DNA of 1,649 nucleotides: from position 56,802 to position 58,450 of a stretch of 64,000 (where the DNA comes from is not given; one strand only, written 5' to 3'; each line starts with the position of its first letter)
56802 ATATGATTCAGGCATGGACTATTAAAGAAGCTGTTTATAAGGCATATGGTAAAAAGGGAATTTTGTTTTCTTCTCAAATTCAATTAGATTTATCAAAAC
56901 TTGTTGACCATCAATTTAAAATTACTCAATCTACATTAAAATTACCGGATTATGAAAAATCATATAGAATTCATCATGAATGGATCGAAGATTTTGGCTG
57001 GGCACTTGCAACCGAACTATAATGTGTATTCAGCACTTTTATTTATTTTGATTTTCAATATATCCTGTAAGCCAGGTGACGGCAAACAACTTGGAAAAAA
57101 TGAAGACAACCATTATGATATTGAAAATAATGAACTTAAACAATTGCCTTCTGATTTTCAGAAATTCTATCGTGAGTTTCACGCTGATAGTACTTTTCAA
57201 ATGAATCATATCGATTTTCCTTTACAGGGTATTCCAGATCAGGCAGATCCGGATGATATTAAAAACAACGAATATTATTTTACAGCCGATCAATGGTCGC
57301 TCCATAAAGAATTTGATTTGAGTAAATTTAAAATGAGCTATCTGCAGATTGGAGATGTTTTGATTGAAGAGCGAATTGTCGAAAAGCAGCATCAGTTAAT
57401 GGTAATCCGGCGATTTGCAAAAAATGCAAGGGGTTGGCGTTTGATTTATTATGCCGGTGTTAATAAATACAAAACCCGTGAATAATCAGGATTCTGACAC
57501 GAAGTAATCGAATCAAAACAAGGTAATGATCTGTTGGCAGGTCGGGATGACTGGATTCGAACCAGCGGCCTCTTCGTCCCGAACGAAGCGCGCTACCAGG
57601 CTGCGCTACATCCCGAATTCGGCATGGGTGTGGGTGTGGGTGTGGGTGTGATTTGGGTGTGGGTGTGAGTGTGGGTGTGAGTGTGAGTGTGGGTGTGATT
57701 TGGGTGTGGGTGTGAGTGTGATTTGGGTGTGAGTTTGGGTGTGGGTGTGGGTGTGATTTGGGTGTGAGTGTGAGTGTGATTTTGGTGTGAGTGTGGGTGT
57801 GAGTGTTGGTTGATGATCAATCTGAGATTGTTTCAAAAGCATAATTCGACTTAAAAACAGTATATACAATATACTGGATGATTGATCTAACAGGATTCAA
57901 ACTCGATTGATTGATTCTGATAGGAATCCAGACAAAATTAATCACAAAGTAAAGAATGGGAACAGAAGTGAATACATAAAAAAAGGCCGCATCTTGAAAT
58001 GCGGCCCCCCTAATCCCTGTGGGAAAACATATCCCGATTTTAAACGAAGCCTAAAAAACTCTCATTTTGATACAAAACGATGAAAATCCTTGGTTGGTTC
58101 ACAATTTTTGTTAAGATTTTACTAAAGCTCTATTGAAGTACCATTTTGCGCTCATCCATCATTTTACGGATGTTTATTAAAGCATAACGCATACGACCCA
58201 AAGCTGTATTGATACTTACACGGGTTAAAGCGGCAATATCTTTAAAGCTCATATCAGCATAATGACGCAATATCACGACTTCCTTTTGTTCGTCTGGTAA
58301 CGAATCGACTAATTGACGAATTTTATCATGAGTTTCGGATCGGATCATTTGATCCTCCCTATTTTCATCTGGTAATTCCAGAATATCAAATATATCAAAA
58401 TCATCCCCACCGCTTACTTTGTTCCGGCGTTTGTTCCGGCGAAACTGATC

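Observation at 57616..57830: Cytosine-free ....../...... hexamer array abutting the 5' end of tRNA-Pro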

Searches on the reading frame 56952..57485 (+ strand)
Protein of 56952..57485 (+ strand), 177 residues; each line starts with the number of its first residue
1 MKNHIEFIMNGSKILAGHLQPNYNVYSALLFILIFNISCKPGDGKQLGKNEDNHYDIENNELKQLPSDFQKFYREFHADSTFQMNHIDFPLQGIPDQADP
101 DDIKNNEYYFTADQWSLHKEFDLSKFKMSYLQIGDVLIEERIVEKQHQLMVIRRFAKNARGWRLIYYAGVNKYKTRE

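Call 10: find_encoding_contigs(protein=window:56952-57485:+, flank=10000, max_places=10)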
Protein window:56952-57485:+ (177 aa): no gene with exactly this product is on record in the collection.

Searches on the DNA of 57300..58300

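Call 8: search_rna_families(source=window, start=57300, end=58300, threshold=evalue, max_evalue=1)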
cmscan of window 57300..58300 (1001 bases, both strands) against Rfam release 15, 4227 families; matches with E-value up to 1: 6.
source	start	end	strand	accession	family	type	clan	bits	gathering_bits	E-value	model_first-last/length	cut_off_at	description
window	57542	57615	-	RF00005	tRNA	Gene; tRNA;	CL00001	66.7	29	4e-14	1-71/71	no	tRNA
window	57865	58018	+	RF02053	STnc430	Gene; sRNA;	-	21.5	47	0.97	1-162/162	no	Enterobacterial sRNA STnc430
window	57969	58037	-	RF00519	suhB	Gene; sRNA;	CL00108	20.3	41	0.16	1-77/77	no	Makes More Granules Regulator RNA (mmgR)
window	57977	58029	-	RF02278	Betaproteobacteria_toxic_sRNA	Gene; sRNA;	-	20.1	50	0.23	1-64/64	no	Betaproteobacteria toxic small RNA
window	57980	58144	-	RF04180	BTnc231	Gene; sRNA;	-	19.2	80.4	0.28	1-154/154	no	Bacteroides sRNA BTnc231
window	58040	58166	-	RF01295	SCARNA7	Gene; snRNA; snoRNA; scaRNA;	-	18.2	65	0.045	1-330/330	no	Small Cajal body-specific RNA 7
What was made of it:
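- On Known RNA family (Rfam): Nothing falls on the array or leader at E<=1 (call 8).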
